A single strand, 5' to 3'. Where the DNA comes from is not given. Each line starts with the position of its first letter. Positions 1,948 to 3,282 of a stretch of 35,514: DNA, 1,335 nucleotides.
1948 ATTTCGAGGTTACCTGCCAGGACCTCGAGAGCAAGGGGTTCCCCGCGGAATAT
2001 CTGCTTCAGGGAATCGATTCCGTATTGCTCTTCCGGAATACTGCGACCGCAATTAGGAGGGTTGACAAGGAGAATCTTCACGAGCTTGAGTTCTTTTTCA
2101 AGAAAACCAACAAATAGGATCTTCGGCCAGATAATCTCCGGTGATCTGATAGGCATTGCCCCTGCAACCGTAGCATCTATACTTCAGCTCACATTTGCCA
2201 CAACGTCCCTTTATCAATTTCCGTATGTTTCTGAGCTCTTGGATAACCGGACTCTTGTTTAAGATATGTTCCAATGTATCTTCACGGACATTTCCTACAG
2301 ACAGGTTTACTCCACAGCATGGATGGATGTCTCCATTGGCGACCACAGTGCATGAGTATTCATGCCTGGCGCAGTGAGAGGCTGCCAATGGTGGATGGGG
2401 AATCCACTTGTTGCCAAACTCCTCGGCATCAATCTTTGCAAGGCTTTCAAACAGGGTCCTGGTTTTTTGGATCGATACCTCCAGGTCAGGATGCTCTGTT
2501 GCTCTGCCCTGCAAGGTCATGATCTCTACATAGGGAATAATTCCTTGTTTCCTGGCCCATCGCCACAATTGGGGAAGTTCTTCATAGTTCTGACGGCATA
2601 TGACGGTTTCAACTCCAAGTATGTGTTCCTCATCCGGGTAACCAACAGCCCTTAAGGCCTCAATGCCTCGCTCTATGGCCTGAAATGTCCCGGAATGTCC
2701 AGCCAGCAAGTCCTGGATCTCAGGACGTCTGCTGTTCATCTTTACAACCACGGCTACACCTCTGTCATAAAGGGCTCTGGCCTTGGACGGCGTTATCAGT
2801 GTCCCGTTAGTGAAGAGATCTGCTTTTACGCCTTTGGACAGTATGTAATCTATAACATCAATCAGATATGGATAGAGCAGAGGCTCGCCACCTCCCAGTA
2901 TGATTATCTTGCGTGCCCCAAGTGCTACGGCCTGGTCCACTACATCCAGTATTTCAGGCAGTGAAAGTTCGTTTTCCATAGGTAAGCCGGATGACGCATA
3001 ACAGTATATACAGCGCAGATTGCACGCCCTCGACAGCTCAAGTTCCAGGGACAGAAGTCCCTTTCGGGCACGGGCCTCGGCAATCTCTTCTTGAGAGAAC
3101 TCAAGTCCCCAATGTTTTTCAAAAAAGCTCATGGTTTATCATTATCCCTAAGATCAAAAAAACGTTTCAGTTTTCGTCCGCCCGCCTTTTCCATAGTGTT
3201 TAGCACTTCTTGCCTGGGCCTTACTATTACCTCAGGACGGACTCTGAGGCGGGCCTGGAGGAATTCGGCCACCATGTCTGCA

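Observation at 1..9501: Translationally coupled type-II-FAS-like operon with two radical SAM enzymes, a CrtI-like desaturase and a lipid acyltransferase: candidate pathway for an unusual lipid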

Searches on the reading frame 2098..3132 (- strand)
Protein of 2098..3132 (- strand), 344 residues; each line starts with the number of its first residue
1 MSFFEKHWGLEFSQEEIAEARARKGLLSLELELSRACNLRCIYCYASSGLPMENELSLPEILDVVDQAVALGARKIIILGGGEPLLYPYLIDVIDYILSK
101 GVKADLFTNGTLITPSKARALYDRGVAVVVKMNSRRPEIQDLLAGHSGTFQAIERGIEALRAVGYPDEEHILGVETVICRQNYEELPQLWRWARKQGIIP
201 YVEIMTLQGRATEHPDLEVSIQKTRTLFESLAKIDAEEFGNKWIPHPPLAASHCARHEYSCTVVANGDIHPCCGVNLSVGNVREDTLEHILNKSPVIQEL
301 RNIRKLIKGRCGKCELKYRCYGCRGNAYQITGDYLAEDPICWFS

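Call 7: search_protein_families(library=pfam, proteins=[window:2098-3132:-], max_evalue=0.001)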
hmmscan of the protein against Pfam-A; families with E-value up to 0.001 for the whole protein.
window:2098-3132:- (344 aa): 2 families
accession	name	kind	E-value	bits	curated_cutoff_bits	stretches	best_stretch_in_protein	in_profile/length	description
PF04055.27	Radical_SAM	-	7.9e-25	88.4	29.5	1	32-191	2-164/166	Radical SAM superfamily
PF13186.11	SPASM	-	7e-09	36.3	21.5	1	254-314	1-66/67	Iron-sulfur cluster-binding domain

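Call 8: search_protein_families(library=ncbifam, proteins=[window:2098-3132:-], max_evalue=0.001)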
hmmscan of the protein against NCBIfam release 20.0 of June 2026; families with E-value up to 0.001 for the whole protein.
window:2098-3132:- (344 aa): 72 families (the best 25 are shown)
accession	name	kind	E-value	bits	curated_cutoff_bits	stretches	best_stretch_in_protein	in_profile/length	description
TIGR04545.1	rSAM_ahbD_hemeb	equivalog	9.6e-49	166.6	500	2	31-225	4-195/339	heme b synthase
TIGR04055.1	rSAM_NirJ2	equivalog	5e-44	151.1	500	2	35-219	8-188/326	putative heme d1 biosynthesis radical SAM protein NirJ2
TIGR04053.2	TIGR04053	equivalog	9.2e-42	143.6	395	2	32-230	13-209/366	TIGR04053 family radical SAM/SPASM domain-containing protein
TIGR04051.1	rSAM_NirJ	equivalog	1.3e-35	123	515.45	2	32-231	7-202/354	heme d1 biosynthesis radical SAM protein NirJ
TIGR04054.1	rSAM_NirJ1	equivalog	1.5e-35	122.6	650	2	31-231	40-236/387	putative heme d1 biosynthesis radical SAM protein NirJ1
TIGR04347.1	pseudo_SAM_Halo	equivalog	1.8e-32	113.1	525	2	15-236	28-243/390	TIGR04347 family pseudo-SAM/SPASM protein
TIGR04303.1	GeoRSP_rSAM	equivalog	7e-32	111.3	400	2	28-198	6-169/325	GeoRSP system radical SAM/SPASM protein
TIGR03962.1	mycofact_rSAM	equivalog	1.4e-31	109.9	265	1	27-341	12-331/339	mycofactocin radical SAM maturase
TIGR04546.1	rSAM_ahbC_deAc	equivalog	3.3e-31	108.4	650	2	33-228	45-236/390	12,18-didecarboxysiroheme deacetylase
NF045574.1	sacti_mat_StsB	exception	7.5e-28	97.6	625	1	33-332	102-404/466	StsB family radical SAM/SPASM domain sactipeptide maturase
TIGR02109.1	PQQ_syn_pqqE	equivalog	9.6e-27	93.8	381.35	2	27-197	7-173/358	pyrroloquinoline quinone biosynthesis protein PqqE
NF050035.1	rSAM_WgK_link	exception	7.4e-25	87.7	650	2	30-213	12-192/367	radical SAM/SPASM peptide maturase WgkB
TIGR04251.1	SCM_rSAM_ScmF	equivalog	3.9e-22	79.1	400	2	31-197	8-173/353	SynChlorMet cassette radical SAM/SPASM protein ScmF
TIGR04317.1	W_rSAM_matur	equivalog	6.5e-22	78.1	380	1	29-272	6-255/349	tungsten cofactor oxidoreductase radical SAM maturase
TIGR04250.1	SCM_rSAM_ScmE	equivalog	2.2e-21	76.1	400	1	28-186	4-158/358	SynChlorMet cassette radical SAM/SPASM protein ScmE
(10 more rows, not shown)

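Call 47: search_solved_structures(query=window:2098-3132:-, max_evalue=0.001)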
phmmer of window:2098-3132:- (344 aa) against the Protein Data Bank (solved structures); distinct sequences matched with E-value up to 0.001: 12.
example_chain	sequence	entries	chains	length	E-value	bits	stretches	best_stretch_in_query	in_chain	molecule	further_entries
6efn_A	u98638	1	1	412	6.3e-12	48.3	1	27-298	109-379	Sporulation killing factor maturation protein SkfB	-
6c8v_A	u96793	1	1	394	3.4e-11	45.9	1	29-127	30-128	Coenzyme PQQ synthesis protein E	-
5wgg_A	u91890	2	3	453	6.2e-11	45.1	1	15-141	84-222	Radical SAM domain protein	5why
7vob_C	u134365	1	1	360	9.1e-11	44.5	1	30-217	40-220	Cytosylglucuronate decarboxylase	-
7voc_C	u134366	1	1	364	9.4e-11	44.5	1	30-217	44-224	Cytosylglucuronate decarboxylase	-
7wzv_A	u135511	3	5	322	5.1e-05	25.6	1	27-116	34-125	4Fe-4S cluster-binding domain-containing protein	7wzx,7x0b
7n7i_A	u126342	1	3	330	0.0001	24.6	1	20-115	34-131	Viperin-like enzyme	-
6b4c_A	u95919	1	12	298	0.00019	23.7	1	27-115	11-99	Viperin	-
9dgw_A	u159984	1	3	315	0.00029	23.1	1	27-115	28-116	Radical SAM core domain-containing protein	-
9dfw_A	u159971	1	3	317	0.00031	23.1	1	27-115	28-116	Radical SAM core domain-containing protein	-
1tv7_A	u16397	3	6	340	0.00039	22.7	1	25-128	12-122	Molybdenum cofactor biosynthesis protein A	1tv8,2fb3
2fb2_A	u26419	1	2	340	0.00052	22.3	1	25-128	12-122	Molybdenum cofactor biosynthesis protein A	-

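Call 49: find_homologous_proteins(query=window:2098-3132:-, max_evalue=1e-10)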
Query window:2098-3132:- (344 aa): 4055 proteins with E <= 1e-10 among 8000 candidates; the best 120 are listed.
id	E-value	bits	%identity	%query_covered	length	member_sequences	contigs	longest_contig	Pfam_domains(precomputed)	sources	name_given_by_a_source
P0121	2.9e-226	768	96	100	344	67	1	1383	PF13186.12,PF04055.28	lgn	-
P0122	7.0e-220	747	94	100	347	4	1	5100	PF13186.12,PF04055.28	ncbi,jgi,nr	ncbi:MAG: radical SAM/SPASM domain-containing protein [Thermodesulfobacteriota bacterium]|nr:MAG: ra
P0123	5.3e-219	744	93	100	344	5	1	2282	PF13186.12,PF04055.28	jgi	jgi:radical SAM protein with 4Fe4S-binding SPASM domain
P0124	1.4e-218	743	93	100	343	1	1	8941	PF13186.12,PF04055.28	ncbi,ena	-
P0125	6.4e-218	741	93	100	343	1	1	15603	PF13186.12,PF04055.28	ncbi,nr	ncbi:MAG: radical SAM protein [Thermodesulfobacteriota bacterium]|nr:radical SAM protein [Thermodesu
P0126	8.1e-218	740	92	100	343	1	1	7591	PF13186.12,PF04055.28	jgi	-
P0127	2.2e-215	732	91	100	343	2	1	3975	PF13186.12,PF04055.28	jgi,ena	-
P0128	3.5e-215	732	92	100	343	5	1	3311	PF13186.12,PF04055.28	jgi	jgi:radical SAM protein with 4Fe4S-binding SPASM domain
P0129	3.4e-186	636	78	100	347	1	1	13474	PF13186.12,PF04055.28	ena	-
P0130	2.4e-172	591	71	100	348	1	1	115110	PF13186.12,PF04055.28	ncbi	-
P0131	1.8e-171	588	72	100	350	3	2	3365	PF13186.12,PF04055.28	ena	-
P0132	3.2e-171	587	72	100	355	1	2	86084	PF13186.12,PF04055.28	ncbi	-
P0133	3.8e-171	587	71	100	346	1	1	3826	PF13186.12,PF04055.28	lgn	-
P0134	1.1e-170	585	72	100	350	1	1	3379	PF13186.12,PF04055.28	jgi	jgi:radical SAM protein with 4Fe4S-binding SPASM domain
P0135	3.3e-170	584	71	100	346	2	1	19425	PF13186.12,PF04055.28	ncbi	-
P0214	1.4e-153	529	64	100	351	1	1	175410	PF13186.12,PF04055.28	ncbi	-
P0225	7.1e-153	527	66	100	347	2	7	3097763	PF13186.12,PF04055.28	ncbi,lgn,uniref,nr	ncbi:radical SAM/SPASM domain-containing protein [Desulfurivibrio alkaliphilus]|uniref:Radical SAM d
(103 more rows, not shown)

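Call 51: find_encoding_contigs(protein=P0225, flank=10000, max_places=1)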
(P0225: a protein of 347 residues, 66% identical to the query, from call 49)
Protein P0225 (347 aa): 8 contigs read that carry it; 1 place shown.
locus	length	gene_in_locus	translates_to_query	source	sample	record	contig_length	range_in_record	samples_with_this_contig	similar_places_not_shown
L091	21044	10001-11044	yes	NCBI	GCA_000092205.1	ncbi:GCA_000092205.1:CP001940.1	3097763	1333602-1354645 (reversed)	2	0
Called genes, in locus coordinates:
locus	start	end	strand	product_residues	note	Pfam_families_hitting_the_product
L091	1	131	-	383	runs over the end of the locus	PF08541:ACP_syn_III_C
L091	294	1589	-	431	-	PF02310:B12-binding, PF04055:Radical_SAM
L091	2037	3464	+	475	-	PF02310:B12-binding, PF04055:Radical_SAM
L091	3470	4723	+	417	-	PF00109:ketoacyl-synt, PF00108:Thiolase_N (weak), PF02801:Ketoacyl-synt_C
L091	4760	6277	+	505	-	PF00890:FAD_binding_2 (weak), PF01266:DAO, PF01494:FAD_binding_3 (weak), PF01946:Thi4 (weak), PF07992:Pyr_redox_2 (weak), PF12831:FAD_oxidored (weak), PF13450:NAD_binding_8, PF01593:Amino_oxidase, +1 more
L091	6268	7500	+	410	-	PF00109:ketoacyl-synt, PF02801:Ketoacyl-synt_C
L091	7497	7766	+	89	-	PF00550:PP-binding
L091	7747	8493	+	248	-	PF01553:Acyltransferase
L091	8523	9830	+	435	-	PF00501:AMP-binding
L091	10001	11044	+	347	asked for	PF04055:Radical_SAM, PF13186:SPASM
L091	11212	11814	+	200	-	PF09411:PagL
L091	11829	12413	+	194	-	-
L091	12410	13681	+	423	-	PF02310:B12-binding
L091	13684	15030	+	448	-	PF02310:B12-binding, PF04055:Radical_SAM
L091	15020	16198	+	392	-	PF00535:Glycos_transf_2, PF09835:DUF2062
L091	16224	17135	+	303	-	PF03279:Lip_A_acyltrans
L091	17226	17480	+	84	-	PF00550:PP-binding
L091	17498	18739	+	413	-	PF00109:ketoacyl-synt, PF00108:Thiolase_N (faint), PF02801:Ketoacyl-synt_C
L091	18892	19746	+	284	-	PF13723:Ketoacyl-synt_2, PF00109:ketoacyl-synt (weak)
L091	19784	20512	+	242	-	PF00106:adh_short, PF08659:KR, PF13561:adh_short_C2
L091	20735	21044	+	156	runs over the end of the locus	PF22817:ApeP-like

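Call 52: find_encoding_contigs(protein=P0214, flank=10000, max_places=1)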
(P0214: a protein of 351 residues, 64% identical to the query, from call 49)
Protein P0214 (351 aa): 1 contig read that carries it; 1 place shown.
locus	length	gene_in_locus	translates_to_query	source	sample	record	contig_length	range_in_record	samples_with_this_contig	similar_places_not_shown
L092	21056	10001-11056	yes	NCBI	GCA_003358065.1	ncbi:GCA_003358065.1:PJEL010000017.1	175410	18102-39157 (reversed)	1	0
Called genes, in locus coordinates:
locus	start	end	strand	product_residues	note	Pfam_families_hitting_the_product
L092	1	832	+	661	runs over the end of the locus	PF16177:ACAS_N, PF00501:AMP-binding, PF13193:AMP-binding_C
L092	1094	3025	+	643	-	PF00027:cNMP_binding, PF00571:CBS (weak), PF03445:DUF294, PF10335:DUF294_C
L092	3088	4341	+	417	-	PF00109:ketoacyl-synt, PF00108:Thiolase_N (weak), PF02801:Ketoacyl-synt_C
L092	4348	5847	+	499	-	PF00890:FAD_binding_2 (faint), PF01266:DAO, PF01593:Amino_oxidase, PF03486:HI0933_like (faint), PF13450:NAD_binding_8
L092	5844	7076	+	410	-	PF00109:ketoacyl-synt, PF02801:Ketoacyl-synt_C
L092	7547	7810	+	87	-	PF00550:PP-binding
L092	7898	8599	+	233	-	PF01553:Acyltransferase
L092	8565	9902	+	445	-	PF00501:AMP-binding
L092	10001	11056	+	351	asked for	PF04055:Radical_SAM, PF13186:SPASM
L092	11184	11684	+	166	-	-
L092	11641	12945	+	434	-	-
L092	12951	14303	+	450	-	PF02310:B12-binding, PF04055:Radical_SAM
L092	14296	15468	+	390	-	PF00535:Glycos_transf_2, PF09835:DUF2062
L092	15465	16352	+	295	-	PF03279:Lip_A_acyltrans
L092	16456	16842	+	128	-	-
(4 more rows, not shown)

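Call 53: search_protein_families(library=ncbifam, proteins=[L091:2037-3464:+, L091:12410-13681:+, L091:13684-15030:+, L091:11829-12413:+, L091:15020-16198:+, L091:16224-17135:+, L091:17498-18739:+, L091:18892-19746:+], max_evalue=0.00001)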
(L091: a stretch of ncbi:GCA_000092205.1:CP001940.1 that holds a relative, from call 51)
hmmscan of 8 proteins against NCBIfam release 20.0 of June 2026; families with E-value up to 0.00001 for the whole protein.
L091:2037-3464:+ (475 aa): 23 families
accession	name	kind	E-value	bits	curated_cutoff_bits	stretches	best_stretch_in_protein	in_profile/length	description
TIGR03471.1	HpnJ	equivalog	1.3e-51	176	577.6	1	77-470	74-470/472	hopanoid biosynthesis associated radical SAM protein HpnJ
NF038361.1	rSAM_Sden_1168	equivalog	2e-50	171.9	575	1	27-428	81-511/560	Sden_1168 family B12-binding radical SAM P-methyltransferase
TIGR02026.1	BchE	equivalog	2.4e-48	165.3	481.35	1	5-465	2-457/497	magnesium-protoporphyrin IX monomethyl ester anaerobic oxidative cyclase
NF050148.1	rSAM_ApyD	equivalog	2e-44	152.1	750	1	25-359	19-356/645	RiPP biosynthesis radical SAM protein ApyD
TIGR04479.1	bcpD_PhpK_rSAM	subfamily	1.2e-39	136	600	1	29-393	70-433/504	PhpK family radical SAM P-methyltransferase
NF033070.1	rSAM_AprD4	equivalog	2.6e-30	105.8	500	1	26-423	37-422/456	AprD4 family radical SAM diol-dehydratase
TIGR04072.2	rSAM_ladder_B12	equivalog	1.8e-29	102.7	360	2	206-369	185-349/443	lipid biosynthesis B12-binding/radical SAM protein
TIGR04385.1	B12_rSAM_cofa1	equivalog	8.7e-27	94.4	450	1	30-366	19-361/438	B12 lower ligand biosynthesis radical SAM protein BzaD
TIGR03975.1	rSAM_ocin_1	subfamily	5.2e-24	84.7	281.85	1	62-364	119-425/606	RiPP maturation radical SAM C-methyltransferase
TIGR04367.1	HpnR_B12_rSAM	equivalog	4.2e-23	81.6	650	1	29-430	20-407/490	hopanoid C-3 methylase HpnR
TIGR04013.1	B12_SAM_MJ_1487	hypoth_equivalog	5.2e-23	81.5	251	1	86-389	55-355/382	TIGR04013 family B12-binding domain/radical SAM domain-containing protein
TIGR04295.1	B12_rSAM_oligo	hypoth_equivalog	8.4e-21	74.1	400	1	31-391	25-384/422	TIGR04295 family B12-binding domain-containing radical SAM protein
TIGR04190.1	B12_SAM_Ta0216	equivalog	1.1e-19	70.5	500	1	29-394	35-429/554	TIGR04190 family B12-binding domain/radical SAM domain protein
NF045585.1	rSAM_slr0320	equivalog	6.8e-19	67.7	775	1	92-342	130-380/511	photosystem II high light acclimation radical SAM protein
TIGR04014.1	B12_SAM_MJ_0865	equivalog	1.5e-17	63.5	360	1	80-412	48-379/434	methyl-coenzyme M reductase glutamine C-methyltransferase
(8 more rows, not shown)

L091:12410-13681:+ (423 aa): 8 families
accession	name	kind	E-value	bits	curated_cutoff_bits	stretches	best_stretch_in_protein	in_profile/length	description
TIGR04013.1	B12_SAM_MJ_1487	hypoth_equivalog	2.9e-12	46.1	251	1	31-205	16-189/382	TIGR04013 family B12-binding domain/radical SAM domain-containing protein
TIGR04367.1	HpnR_B12_rSAM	equivalog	4.1e-12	45.4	650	1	25-354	22-388/490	hopanoid C-3 methylase HpnR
TIGR02026.1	BchE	equivalog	4.2e-11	42.4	481.35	1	276-380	326-428/497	magnesium-protoporphyrin IX monomethyl ester anaerobic oxidative cyclase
TIGR03471.1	HpnJ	equivalog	6.3e-11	41.8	577.6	1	145-382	174-431/472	hopanoid biosynthesis associated radical SAM protein HpnJ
TIGR04072.2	rSAM_ladder_B12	equivalog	3e-09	36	360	1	74-234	87-251/443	lipid biosynthesis B12-binding/radical SAM protein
NF033070.1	rSAM_AprD4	equivalog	4.6e-09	35.7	500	1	148-373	176-425/456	AprD4 family radical SAM diol-dehydratase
TIGR04014.1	B12_SAM_MJ_0865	equivalog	5.3e-07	28.8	360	0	56-206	38-199/434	methyl-coenzyme M reductase glutamine C-methyltransferase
NF050148.1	rSAM_ApyD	equivalog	1.2e-06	27.2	750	1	170-276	202-314/645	RiPP biosynthesis radical SAM protein ApyD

L091:13684-15030:+ (448 aa): 16 families
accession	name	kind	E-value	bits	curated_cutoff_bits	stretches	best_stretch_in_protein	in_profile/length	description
TIGR04072.2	rSAM_ladder_B12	equivalog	1.3e-182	607.4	360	1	3-439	2-442/443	lipid biosynthesis B12-binding/radical SAM protein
TIGR04385.1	B12_rSAM_cofa1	equivalog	9e-55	186.6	450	2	177-392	195-416/438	B12 lower ligand biosynthesis radical SAM protein BzaD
TIGR04428.1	B12_rSAM_trp_MT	equivalog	1.1e-39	136.3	500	2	6-151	3-152/558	tryptophan 2-C-methyltransferase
TIGR04479.1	bcpD_PhpK_rSAM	subfamily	5.5e-23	81.1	600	1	177-343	241-406/504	PhpK family radical SAM P-methyltransferase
TIGR02026.1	BchE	equivalog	2.2e-22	79.6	481.35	1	180-344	197-363/497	magnesium-protoporphyrin IX monomethyl ester anaerobic oxidative cyclase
NF045585.1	rSAM_slr0320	equivalog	4.9e-21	74.8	775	1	168-312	225-373/511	photosystem II high light acclimation radical SAM protein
TIGR04013.1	B12_SAM_MJ_1487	hypoth_equivalog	1.5e-20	73.4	251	1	82-347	57-334/382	TIGR04013 family B12-binding domain/radical SAM domain-containing protein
NF033070.1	rSAM_AprD4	equivalog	1.2e-19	70.6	500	1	172-383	191-404/456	AprD4 family radical SAM diol-dehydratase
TIGR03471.1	HpnJ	equivalog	1.3e-18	67.1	577.6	1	177-382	197-400/472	hopanoid biosynthesis associated radical SAM protein HpnJ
TIGR04295.1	B12_rSAM_oligo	hypoth_equivalog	1.8e-15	56.6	400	1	175-337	198-353/422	TIGR04295 family B12-binding domain-containing radical SAM protein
TIGR04014.1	B12_SAM_MJ_0865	equivalog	5.4e-14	51.8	360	1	178-372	161-361/434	methyl-coenzyme M reductase glutamine C-methyltransferase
TIGR04367.1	HpnR_B12_rSAM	equivalog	8e-14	51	650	1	179-322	188-329/490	hopanoid C-3 methylase HpnR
TIGR03975.1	rSAM_ocin_1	subfamily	4.6e-12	45.2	281.85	1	181-341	265-425/606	RiPP maturation radical SAM C-methyltransferase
NF050148.1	rSAM_ApyD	equivalog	9.6e-10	37.5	750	1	177-343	199-363/645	RiPP biosynthesis radical SAM protein ApyD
NF038361.1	rSAM_Sden_1168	equivalog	3.6e-08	32.4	575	1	175-393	280-497/560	Sden_1168 family B12-binding radical SAM P-methyltransferase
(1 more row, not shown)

L091:11829-12413:+ (194 aa): 0 families

L091:15020-16198:+ (392 aa): 5 families
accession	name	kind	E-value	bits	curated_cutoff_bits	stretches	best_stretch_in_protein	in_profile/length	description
NF058614.1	PPMAGASynPpgS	equivalog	2.3e-16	59.9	370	1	10-143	3-137/226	polyprenyl-phospho-N-acetylgalactosaminyl synthase PpgS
TIGR04182.1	glyco_TIGR04182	equivalog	3.5e-14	52.9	325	1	10-204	3-195/293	S-layer glycoprotein N-glycosyltransferase AglJ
NF007986.1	PRK10714.1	equivalog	7.9e-10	38.2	529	1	7-160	6-164/316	undecaprenyl-phosphate 4-deoxy-4-formamido-L-arabinose transferase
TIGR03937.1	PgaC_IcaA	equivalog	6e-08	32.1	422.3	1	4-120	42-163/407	poly-beta-1,6-N-acetyl-D-glucosamine synthase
TIGR03965.1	mycofact_glyco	equivalog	2.5e-06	26.7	280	1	6-124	73-193/467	mycofactocin biosynthesis glycosyltransferase MftF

L091:16224-17135:+ (303 aa): 4 families
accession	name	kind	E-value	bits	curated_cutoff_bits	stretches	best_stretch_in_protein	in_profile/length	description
NF005919.0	PRK07920.1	equivalog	6.3e-15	55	209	1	106-301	103-293/311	phosphatidylinositol mannoside acyltransferase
NF006487.0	PRK08905.1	equivalog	1.7e-10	40.5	281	1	106-298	86-270/290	lysophospholipid acyltransferase family protein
NF005120.0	PRK06553.1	equivalog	1.8e-08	34.1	273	1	107-302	117-307/308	lipid A biosynthesis lauroyl acyltransferase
NF006270.0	PRK08419.1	equivalog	1e-06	28.3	248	1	111-298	102-285/298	lipid A biosynthesis lauroyl acyltransferase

L091:17498-18739:+ (413 aa): 32 families (the best 25 are shown)
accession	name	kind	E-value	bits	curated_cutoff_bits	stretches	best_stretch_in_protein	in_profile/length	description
NF006618.0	PRK09185.1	subfamily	1.7e-77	261.1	407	1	9-410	6-392/394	beta-ketoacyl-ACP synthase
TIGR03150.1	fabF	equivalog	8.7e-70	235.4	493.75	1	8-408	3-406/407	beta-ketoacyl-ACP synthase II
NF005589.0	PRK07314.1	subfamily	5e-66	223.1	387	1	8-409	6-410/413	beta-ketoacyl-ACP synthase II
NF058662.1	cispenta_AmcF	equivalog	2.3e-65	221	325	1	10-409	4-368/369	cispentacin biosynthesis acyltransferase subunit AmcF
NF004970.0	PRK06333.1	subfamily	2.3e-61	208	525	1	8-409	6-420/424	beta-ketoacyl-ACP synthase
NF006587.0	PRK09116.1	equivalog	4.8e-53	180.4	470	1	10-409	6-405/408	beta-ketoacyl-ACP synthase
NF004618.0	PRK05952.1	equivalog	6.6e-50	170.1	455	1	7-409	3-381/384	beta-ketoacyl-ACP synthase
NF005076.0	PRK06501.1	equivalog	5.1e-48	164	629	1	142-410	147-422/425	beta-ketoacyl-ACP synthase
NF006274.0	PRK08439.1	equivalog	2.3e-47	161.7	621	1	8-408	4-403/406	beta-ketoacyl-ACP synthase II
NF005490.0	PRK07103.1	equivalog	1.8e-45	155.7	445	1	7-410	5-412/414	polyketide beta-ketoacyl:acyl carrier protein synthase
NF005916.1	PRK07910.1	equivalog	9.9e-43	146.6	560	1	73-408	74-415/418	KasA/KasB family beta-ketoacyl-ACP synthase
NF005935.0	PRK07967.1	equivalog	6.4e-41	140.5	630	1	9-409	5-402/406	beta-ketoacyl-ACP synthase I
NF006434.0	PRK08722.1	equivalog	6.9e-41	140.5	759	1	84-408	76-411/414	beta-ketoacyl-ACP synthase II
NF045894.1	PKS_plus_SDR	equivalog_domain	3.7e-36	124.2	1740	1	77-360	85-369/1515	type I polyketide synthase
NF041183.1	Pks2_ls1_myc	equivalog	2.7e-32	110.7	2400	1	74-360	82-365/2086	sulfolipid-1 biosynthesis phthioceranic/hydroxyphthioceranic acid synthase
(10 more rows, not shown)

L091:18892-19746:+ (284 aa): 2 families
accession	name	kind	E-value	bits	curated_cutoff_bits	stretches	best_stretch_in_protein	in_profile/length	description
TIGR03150.1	fabF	equivalog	4.1e-08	32.3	493.75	1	25-152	63-190/407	beta-ketoacyl-ACP synthase II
NF005589.0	PRK07314.1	subfamily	1.3e-06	27.5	387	1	26-146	67-187/413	beta-ketoacyl-ACP synthase II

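Call 63: find_related_loci(query=A2, collection=metagenome_contigs, flank=10000)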
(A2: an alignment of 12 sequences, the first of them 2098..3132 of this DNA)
Query A2 (344 aa) in metagenome_contigs; peptide patterns used: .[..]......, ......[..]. (x = any residue, [..] = any of these).
600 stretches matched a pattern (row limit reached: there are more); 507 encode a relative of the query (tblastn E <= 1e-3); the best 80 are kept; 80 distinct loci.
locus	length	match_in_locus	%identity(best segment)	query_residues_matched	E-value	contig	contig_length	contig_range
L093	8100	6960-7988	94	1-343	0e+0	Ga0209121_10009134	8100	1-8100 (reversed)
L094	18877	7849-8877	94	1-343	0e+0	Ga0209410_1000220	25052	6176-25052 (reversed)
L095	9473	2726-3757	72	1-344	2e-174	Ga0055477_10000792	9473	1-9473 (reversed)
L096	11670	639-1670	70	1-344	2e-171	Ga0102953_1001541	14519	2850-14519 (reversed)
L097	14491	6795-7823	69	1-343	3e-166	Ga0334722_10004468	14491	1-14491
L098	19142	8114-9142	69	1-343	5e-166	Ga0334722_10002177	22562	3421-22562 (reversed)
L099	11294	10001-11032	70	1-344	3e-164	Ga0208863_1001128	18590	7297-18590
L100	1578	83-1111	66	1-343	3e-176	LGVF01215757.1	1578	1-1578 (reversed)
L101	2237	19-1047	64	1-343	6e-170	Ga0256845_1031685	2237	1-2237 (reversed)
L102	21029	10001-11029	64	1-343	5e-157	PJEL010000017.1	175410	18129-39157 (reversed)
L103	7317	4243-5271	67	1-343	2e-155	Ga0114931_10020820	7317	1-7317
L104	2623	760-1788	66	1-343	2e-160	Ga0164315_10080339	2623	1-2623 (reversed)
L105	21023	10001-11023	63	4-344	5e-146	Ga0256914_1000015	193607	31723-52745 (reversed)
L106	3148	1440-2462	64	4-344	1e-152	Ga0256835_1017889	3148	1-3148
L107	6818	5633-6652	61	4-343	2e-141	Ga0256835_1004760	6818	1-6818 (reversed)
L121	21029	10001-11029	65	1-343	2e-153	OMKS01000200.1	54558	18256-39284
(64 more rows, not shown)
